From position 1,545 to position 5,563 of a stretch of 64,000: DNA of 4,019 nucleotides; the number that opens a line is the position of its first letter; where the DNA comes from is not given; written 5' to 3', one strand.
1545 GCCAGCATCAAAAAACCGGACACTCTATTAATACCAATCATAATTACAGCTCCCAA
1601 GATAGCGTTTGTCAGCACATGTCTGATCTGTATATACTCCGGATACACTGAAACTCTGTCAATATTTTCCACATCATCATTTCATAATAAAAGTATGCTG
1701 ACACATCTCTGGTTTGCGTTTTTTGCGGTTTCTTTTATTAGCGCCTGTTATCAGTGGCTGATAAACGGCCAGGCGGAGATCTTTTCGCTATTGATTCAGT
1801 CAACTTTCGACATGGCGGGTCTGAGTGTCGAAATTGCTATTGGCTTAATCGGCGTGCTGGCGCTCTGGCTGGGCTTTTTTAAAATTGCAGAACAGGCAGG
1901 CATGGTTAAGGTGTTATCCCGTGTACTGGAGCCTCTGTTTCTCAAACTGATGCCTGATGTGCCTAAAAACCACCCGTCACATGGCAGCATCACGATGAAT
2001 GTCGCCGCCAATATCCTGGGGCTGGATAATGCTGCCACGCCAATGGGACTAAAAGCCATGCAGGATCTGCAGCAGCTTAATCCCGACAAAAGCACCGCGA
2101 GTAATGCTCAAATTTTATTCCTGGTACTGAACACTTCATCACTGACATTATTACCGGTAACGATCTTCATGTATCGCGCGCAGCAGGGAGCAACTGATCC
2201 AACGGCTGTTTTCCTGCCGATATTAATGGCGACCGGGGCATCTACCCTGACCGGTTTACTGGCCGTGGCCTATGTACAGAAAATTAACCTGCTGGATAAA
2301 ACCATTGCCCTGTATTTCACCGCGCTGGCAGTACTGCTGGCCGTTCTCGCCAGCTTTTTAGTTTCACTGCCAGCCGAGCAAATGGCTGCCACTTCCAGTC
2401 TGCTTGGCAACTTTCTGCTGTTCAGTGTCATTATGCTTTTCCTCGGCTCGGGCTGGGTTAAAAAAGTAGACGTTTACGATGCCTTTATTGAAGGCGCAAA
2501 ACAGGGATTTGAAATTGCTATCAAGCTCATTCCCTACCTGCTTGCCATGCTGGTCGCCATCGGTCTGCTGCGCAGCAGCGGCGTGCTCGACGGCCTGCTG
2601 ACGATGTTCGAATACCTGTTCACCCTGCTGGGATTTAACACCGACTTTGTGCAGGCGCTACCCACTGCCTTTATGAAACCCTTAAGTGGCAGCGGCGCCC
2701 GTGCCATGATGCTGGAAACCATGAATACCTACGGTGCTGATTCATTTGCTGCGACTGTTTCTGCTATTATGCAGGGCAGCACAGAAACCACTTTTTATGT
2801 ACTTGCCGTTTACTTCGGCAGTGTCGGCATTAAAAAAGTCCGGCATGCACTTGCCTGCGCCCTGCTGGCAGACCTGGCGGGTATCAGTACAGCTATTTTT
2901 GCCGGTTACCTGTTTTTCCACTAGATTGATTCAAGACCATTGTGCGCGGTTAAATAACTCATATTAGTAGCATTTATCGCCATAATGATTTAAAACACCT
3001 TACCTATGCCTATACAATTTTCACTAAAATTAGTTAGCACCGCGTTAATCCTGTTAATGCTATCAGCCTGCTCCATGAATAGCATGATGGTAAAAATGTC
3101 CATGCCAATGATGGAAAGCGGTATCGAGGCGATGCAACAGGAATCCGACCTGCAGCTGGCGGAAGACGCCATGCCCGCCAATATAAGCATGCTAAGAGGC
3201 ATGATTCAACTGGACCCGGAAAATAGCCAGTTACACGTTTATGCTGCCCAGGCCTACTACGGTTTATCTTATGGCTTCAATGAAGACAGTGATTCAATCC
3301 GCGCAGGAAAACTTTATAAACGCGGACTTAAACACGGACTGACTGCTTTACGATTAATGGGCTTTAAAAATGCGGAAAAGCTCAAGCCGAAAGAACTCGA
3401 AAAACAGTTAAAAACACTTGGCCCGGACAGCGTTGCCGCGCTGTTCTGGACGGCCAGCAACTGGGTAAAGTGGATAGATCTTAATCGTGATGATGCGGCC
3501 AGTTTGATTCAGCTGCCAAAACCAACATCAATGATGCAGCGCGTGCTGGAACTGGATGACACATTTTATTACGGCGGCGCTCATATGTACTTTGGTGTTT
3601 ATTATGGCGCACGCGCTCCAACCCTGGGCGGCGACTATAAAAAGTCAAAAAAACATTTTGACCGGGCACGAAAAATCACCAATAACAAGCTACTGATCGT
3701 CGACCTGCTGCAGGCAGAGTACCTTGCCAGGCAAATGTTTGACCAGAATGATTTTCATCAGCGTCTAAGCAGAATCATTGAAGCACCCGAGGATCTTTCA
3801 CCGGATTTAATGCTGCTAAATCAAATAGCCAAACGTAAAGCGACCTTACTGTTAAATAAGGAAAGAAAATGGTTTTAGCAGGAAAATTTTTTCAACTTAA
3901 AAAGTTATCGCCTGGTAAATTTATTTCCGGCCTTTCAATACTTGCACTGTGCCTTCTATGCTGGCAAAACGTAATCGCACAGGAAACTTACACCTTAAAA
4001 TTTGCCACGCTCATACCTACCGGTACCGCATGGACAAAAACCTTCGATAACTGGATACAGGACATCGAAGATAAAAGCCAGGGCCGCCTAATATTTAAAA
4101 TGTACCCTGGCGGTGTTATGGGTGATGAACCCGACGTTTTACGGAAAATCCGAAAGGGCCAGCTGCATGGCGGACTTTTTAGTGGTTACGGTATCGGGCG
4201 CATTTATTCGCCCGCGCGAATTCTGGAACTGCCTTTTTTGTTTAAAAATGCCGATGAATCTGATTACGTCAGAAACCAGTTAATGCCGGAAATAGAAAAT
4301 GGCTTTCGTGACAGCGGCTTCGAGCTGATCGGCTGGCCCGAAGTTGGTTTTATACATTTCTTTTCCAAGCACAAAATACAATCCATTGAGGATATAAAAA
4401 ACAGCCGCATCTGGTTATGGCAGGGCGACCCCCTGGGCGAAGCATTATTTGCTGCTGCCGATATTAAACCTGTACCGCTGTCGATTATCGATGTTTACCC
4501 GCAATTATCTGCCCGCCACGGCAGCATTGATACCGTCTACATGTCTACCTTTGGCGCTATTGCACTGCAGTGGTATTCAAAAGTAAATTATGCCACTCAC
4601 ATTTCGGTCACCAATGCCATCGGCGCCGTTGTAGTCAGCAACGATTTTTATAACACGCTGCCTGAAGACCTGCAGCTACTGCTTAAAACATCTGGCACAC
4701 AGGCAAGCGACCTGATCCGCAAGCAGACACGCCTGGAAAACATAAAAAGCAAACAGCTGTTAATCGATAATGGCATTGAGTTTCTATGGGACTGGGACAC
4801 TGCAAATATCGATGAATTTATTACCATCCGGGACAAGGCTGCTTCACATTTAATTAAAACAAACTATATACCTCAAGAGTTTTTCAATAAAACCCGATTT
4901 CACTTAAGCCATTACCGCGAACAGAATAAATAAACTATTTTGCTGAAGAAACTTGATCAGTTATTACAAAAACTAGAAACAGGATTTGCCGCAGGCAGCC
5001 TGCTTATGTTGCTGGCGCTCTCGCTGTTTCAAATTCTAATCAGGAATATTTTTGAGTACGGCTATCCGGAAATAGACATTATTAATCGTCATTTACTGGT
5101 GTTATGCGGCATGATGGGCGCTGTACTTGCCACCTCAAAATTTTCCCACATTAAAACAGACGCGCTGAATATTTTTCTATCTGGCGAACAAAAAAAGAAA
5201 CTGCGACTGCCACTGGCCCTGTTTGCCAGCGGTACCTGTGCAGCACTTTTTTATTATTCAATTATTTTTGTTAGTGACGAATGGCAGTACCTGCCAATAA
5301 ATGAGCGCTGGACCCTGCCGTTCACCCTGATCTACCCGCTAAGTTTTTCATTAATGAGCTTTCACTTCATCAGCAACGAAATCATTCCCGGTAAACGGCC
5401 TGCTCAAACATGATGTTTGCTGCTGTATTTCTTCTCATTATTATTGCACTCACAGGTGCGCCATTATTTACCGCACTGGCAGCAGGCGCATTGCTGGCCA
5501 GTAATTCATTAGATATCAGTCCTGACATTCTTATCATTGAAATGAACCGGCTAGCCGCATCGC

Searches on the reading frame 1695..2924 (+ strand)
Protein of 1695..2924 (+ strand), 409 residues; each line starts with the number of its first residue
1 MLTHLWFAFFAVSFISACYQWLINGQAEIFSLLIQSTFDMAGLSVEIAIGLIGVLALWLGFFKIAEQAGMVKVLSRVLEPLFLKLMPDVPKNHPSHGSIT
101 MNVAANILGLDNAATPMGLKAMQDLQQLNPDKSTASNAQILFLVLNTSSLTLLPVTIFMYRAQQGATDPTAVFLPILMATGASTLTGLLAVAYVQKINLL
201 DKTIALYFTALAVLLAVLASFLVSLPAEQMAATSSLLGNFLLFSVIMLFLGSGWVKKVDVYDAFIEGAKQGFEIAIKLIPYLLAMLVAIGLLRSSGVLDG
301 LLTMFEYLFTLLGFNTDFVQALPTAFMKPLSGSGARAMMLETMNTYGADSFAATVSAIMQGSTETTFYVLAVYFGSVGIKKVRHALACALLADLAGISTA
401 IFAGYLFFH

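Call 78: search_protein_families(library=pfam, proteins=[window:1695-2924:+], max_evalue=0.00001)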
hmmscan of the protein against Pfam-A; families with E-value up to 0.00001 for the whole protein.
window:1695-2924:+ (409 aa): 1 family
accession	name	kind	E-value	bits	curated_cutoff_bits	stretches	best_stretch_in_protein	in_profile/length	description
PF07670.19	Gate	-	3.6e-23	82.5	29.6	2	275-380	1-104/104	Nucleoside recognition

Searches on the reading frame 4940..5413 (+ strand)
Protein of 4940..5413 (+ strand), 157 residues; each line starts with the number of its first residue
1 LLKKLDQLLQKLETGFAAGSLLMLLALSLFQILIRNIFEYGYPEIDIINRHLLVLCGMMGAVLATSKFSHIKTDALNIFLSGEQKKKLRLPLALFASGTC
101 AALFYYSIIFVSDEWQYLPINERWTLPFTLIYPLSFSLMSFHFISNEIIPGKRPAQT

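Call 78: search_protein_families(library=pfam, proteins=[window:4940-5413:+], max_evalue=0.00001)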
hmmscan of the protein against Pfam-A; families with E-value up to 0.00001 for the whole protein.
window:4940-5413:+ (157 aa): 1 family
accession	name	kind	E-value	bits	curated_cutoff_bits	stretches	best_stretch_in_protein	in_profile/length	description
PF04290.18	DctQ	-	1.6e-11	44.6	28.3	1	25-146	2-125/132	Tripartite ATP-independent periplasmic transporters, DctQ component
